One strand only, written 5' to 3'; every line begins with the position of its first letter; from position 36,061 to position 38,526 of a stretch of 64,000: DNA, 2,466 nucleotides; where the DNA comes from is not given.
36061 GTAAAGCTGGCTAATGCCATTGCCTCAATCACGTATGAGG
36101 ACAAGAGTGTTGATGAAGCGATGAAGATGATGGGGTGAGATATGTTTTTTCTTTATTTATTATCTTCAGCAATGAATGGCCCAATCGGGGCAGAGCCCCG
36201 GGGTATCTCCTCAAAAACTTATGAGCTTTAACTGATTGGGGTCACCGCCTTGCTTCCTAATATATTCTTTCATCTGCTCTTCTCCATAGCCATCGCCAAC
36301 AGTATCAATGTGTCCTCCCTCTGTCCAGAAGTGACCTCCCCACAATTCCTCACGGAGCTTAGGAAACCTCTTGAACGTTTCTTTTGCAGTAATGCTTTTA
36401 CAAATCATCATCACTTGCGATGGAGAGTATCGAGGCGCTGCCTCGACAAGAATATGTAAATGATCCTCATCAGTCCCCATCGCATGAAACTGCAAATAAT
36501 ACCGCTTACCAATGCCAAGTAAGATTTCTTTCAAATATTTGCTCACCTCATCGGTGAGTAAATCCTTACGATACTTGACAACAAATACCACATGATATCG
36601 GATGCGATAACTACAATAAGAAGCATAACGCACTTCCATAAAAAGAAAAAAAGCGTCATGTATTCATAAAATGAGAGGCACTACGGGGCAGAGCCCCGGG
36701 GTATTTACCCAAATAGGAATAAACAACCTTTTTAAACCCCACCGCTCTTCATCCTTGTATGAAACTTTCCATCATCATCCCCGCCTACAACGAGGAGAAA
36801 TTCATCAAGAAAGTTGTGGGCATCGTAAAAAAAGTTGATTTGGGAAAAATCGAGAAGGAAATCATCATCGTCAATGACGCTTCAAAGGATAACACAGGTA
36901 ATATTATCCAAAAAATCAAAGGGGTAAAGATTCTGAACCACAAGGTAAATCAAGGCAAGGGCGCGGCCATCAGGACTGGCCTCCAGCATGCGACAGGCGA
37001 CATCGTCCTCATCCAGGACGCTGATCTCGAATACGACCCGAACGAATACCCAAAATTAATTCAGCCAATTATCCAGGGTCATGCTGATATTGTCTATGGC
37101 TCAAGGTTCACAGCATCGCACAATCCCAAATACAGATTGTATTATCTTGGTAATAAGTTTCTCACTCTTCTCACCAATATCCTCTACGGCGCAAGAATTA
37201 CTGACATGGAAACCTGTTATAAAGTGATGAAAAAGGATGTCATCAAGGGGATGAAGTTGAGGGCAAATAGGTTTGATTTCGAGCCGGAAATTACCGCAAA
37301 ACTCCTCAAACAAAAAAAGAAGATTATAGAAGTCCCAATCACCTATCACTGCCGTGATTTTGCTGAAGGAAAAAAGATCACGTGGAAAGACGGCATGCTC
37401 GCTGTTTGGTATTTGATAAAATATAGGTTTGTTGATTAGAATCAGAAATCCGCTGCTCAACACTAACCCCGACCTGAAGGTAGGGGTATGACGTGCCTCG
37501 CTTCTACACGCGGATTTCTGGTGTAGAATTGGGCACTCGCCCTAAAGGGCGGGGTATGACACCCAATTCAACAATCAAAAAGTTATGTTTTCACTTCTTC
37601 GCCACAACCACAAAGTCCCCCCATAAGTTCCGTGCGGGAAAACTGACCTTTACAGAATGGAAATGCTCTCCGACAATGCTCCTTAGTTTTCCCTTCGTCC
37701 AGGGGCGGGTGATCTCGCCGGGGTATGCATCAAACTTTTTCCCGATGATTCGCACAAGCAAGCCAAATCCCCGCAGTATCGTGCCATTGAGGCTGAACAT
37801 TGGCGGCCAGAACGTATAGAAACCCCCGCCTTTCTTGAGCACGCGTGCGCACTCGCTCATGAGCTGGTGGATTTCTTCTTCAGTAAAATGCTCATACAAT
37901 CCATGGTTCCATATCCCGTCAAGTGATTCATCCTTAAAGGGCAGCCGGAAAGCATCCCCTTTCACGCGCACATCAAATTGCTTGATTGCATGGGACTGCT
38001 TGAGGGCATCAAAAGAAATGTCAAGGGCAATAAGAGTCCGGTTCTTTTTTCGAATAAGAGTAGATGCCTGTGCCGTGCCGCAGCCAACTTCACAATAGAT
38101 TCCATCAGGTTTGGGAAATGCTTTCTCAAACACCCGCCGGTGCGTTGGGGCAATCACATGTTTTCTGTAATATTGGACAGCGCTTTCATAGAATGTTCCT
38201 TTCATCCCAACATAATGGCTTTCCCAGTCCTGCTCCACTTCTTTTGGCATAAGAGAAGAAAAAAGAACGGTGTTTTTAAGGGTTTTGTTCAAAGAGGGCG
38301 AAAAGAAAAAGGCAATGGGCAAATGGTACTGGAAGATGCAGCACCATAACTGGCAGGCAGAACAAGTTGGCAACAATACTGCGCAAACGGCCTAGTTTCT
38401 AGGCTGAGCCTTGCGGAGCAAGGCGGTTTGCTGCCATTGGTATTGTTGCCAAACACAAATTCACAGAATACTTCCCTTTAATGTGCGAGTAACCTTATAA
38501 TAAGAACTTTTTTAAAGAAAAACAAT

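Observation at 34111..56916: Family of about 80-90-nt double-hairpin palindromic elements in intergenic spacers (copies at 34111..34192, 38367..38452 and 56837..56916; a weaker fourth at 9221..9300)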

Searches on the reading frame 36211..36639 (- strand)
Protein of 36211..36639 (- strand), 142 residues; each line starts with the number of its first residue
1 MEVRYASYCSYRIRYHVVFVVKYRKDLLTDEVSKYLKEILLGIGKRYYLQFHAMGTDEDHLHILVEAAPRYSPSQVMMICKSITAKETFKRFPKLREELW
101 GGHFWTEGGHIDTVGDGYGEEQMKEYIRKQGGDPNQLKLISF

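Call 10: search_protein_families(library=pfam, proteins=[window:36211-36639:-])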
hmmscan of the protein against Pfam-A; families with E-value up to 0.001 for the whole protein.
window:36211-36639:- (142 aa): 1 family
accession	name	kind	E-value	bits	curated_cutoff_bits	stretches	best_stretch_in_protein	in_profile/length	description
PF01797.21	Y1_Tnp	-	2.5e-33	115.2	23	1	10-130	2-121/121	Transposase IS200 like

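Call 40: find_encoding_contigs(protein=window:36211-36639:-, flank=10000, max_places=10)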
Protein window:36211-36639:- (142 aa): 24 contigs read that carry it; 10 places shown.
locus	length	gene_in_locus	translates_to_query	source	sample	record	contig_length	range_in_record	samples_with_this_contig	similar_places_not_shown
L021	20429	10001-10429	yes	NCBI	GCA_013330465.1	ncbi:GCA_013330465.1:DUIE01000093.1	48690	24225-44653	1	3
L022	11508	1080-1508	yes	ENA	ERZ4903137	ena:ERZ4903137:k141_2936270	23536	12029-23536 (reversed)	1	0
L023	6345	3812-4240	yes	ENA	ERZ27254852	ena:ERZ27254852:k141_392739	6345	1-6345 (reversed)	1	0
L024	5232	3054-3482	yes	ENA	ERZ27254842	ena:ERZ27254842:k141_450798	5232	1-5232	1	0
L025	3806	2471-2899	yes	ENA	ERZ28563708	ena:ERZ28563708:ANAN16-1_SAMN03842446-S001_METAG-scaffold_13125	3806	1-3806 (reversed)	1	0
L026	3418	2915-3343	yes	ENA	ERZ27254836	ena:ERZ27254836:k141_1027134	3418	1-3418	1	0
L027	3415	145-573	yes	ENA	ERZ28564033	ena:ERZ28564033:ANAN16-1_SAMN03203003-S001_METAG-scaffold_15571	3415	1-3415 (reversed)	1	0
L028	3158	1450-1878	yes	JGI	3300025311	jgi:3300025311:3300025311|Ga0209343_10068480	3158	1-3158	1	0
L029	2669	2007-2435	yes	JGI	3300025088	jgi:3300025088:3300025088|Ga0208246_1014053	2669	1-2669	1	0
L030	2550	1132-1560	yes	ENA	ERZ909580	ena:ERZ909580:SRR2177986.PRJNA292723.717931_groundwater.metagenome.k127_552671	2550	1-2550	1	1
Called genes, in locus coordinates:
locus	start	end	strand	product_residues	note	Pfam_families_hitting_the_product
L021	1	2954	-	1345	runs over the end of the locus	PF00082:Peptidase_S8, PF00561:Abhydrolase_1 (faint)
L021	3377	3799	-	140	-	-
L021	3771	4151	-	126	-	-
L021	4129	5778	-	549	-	-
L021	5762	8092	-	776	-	PF09586:YfhO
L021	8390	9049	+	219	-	PF13489:Methyltransf_23 (faint), PF13847:Methyltransf_31, PF08241:Methyltransf_11, PF08242:Methyltransf_12, PF13649:Methyltransf_25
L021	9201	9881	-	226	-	PF00535:Glycos_transf_2, PF10111:Glyco_tranf_2_2 (weak), PF13641:Glyco_tranf_2_3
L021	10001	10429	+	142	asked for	PF01797:Y1_Tnp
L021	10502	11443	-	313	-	PF01791:DeoC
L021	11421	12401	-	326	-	PF03320:FBPase_glpX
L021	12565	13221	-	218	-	PF00923:TAL_FSA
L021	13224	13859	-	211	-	PF00834:Ribul_P_3_epim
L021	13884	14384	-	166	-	-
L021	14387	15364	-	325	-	PF02779:Transket_pyr, PF02780:Transketolase_C, PF22613:Transketolase_C_1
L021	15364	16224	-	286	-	PF13292:DXP_synthase_N, PF00456:Transketolase_N, PF00676:E1_dh (weak), PF02775:TPP_enzyme_C (weak)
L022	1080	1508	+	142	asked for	PF01797:Y1_Tnp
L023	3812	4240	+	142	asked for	PF01797:Y1_Tnp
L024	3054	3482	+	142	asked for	PF01797:Y1_Tnp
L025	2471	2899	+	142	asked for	PF01797:Y1_Tnp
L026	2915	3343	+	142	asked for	PF01797:Y1_Tnp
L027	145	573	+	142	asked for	PF01797:Y1_Tnp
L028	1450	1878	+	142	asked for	PF01797:Y1_Tnp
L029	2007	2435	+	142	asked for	PF01797:Y1_Tnp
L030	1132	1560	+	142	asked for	PF01797:Y1_Tnp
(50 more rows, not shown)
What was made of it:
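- Tried and rejected: All 24 contigs read are the same locus (call 40).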

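Call 68: search_protein_families(library=ncbifam, proteins=[window:36211-36639:-])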
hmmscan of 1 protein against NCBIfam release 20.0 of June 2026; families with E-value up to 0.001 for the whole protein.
window:36211-36639:- (142 aa): 2 families
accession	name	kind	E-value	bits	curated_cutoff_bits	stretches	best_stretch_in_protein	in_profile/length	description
NF033573.1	transpos_IS200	equivalog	4.2e-36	123.9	55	1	5-128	3-125/126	IS200/IS605 family transposase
NF047646.1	REP_Tyr_transpos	equivalog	0.00076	19.4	80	1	14-106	11-111/146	REP-associated tyrosine transposase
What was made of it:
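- On REP/REPIN-RAYT system: The only Y1 gene scores 123.9 bits to IS200 (NF033573) and 19.4 bits to REP_Tyr_transpos, whose cut-off is 80 (call 68).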

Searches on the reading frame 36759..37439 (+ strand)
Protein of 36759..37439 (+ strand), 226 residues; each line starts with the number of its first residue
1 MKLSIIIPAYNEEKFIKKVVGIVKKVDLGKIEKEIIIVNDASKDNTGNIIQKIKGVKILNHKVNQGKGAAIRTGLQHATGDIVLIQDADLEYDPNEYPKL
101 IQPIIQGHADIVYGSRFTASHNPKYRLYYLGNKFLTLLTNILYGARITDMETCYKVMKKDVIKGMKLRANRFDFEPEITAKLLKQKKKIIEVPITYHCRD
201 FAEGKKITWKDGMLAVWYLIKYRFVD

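Call 10: search_protein_families(library=pfam, proteins=[window:36759-37439:+])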
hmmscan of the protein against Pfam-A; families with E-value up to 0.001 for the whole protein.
window:36759-37439:+ (226 aa): 4 families
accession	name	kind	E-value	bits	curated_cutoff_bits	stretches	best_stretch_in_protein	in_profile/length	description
PF00535.33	Glycos_transf_2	-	1.1e-35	123.4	23.3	1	4-162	1-164/168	Glycosyl transferase family 2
PF13641.12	Glyco_tranf_2_3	-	4.6e-07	30.5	27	1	3-124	3-129/230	Glycosyltransferase like family 2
PF10111.15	Glyco_tranf_2_2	-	8.4e-06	25.9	27.3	1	4-101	1-103/276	Glycosyltransferase like family 2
PF13704.12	Glyco_tranf_2_4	-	0.00038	21.3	27.5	1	11-89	2-81/98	Glycosyl transferase family 2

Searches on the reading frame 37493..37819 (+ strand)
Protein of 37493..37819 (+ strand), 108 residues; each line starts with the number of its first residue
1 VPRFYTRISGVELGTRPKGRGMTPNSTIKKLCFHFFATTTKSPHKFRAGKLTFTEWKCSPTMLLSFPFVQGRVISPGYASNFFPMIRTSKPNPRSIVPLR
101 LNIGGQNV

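Call 28: search_protein_families(library=pfam, proteins=[window:37493-37819:+])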
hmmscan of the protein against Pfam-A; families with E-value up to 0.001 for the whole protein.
window:37493-37819:+ (108 aa): 0 families

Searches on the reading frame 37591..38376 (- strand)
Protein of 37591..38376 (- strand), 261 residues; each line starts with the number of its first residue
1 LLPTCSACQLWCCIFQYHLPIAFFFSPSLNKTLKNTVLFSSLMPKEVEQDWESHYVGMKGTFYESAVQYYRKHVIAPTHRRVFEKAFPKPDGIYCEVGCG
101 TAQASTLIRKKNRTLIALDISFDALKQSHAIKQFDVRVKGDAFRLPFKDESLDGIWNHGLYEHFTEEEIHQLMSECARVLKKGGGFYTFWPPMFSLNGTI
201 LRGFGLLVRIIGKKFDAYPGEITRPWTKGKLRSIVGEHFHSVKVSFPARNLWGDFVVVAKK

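Call 10: search_protein_families(library=pfam, proteins=[window:37591-38376:-])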
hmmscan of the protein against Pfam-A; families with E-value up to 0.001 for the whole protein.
window:37591-38376:- (261 aa): 5 families
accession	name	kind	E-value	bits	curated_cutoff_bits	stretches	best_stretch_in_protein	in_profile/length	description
PF08241.18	Methyltransf_11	-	1.7e-17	64.3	21.2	1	96-187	2-94/95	Methyltransferase domain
PF13649.12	Methyltransf_25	-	8.5e-15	55.7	27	1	96-184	3-97/97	Methyltransferase domain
PF08242.18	Methyltransf_12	-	1.3e-08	35.9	30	1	96-185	2-97/98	Methyltransferase domain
PF13847.12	Methyltransf_31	-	2.1e-07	31.2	27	1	92-187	5-108/145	Methyltransferase domain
PF13489.12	Methyltransf_23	-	3.2e-05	24.2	27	1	68-186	2-114/164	Methyltransferase domain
